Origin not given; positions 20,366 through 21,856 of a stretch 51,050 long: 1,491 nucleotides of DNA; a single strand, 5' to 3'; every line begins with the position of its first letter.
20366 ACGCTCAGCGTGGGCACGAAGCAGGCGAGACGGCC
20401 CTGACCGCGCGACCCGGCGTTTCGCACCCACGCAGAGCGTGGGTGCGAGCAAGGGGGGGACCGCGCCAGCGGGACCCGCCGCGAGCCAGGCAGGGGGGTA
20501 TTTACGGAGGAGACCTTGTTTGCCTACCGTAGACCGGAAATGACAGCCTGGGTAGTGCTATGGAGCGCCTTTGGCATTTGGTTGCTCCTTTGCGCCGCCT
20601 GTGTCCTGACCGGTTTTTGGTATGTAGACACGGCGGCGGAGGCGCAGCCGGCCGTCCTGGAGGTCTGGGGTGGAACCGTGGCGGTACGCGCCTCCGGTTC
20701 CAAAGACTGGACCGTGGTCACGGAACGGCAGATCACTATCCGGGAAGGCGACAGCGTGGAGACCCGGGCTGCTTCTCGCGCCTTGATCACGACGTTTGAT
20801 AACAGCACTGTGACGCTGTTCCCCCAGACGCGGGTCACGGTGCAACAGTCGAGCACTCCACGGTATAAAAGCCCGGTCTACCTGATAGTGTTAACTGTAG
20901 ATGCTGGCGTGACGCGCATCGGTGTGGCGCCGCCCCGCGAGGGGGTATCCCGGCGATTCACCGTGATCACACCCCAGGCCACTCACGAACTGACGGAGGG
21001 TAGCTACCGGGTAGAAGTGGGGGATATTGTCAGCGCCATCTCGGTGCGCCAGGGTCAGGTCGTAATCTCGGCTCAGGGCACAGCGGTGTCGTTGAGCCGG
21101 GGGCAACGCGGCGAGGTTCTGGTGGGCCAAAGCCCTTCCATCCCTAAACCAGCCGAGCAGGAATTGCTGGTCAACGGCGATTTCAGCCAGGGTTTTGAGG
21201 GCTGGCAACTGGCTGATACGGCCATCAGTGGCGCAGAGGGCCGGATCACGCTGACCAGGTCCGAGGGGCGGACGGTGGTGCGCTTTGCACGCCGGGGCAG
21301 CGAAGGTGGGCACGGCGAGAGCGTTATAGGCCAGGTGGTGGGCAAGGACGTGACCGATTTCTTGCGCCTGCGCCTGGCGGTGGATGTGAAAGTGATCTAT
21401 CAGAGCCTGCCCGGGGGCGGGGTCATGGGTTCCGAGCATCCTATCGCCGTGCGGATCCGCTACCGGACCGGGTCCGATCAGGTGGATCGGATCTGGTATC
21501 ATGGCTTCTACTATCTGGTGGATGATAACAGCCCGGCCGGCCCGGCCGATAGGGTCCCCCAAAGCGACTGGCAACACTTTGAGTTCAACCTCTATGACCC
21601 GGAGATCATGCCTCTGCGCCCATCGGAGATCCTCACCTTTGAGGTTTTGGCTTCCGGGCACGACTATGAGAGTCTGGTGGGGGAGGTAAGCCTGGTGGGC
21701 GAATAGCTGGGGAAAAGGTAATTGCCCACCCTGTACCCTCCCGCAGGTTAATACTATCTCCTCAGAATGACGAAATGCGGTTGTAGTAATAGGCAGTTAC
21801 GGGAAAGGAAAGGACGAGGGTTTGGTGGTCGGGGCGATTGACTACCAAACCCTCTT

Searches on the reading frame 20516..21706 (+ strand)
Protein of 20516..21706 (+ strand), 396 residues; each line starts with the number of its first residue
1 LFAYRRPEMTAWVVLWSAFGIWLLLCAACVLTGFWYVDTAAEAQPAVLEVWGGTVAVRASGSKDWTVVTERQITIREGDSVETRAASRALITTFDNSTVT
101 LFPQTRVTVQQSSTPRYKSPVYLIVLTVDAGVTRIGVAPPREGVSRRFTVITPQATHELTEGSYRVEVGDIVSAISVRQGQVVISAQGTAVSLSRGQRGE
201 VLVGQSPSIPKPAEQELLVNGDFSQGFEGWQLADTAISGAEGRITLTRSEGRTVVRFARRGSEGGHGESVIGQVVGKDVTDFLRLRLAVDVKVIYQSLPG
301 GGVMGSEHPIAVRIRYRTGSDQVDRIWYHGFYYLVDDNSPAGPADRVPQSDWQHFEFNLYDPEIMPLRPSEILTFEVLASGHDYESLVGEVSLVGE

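Call 83: search_protein_families(library=pfam, proteins=[window:20516-21706:+], max_evalue=0.00001)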
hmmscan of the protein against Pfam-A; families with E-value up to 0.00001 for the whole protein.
window:20516-21706:+ (396 aa): 1 family
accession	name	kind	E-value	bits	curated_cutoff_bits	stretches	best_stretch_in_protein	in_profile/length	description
PF04773.18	FecR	-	6.8e-06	26.9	24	1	79-182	1-96/97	FecR protein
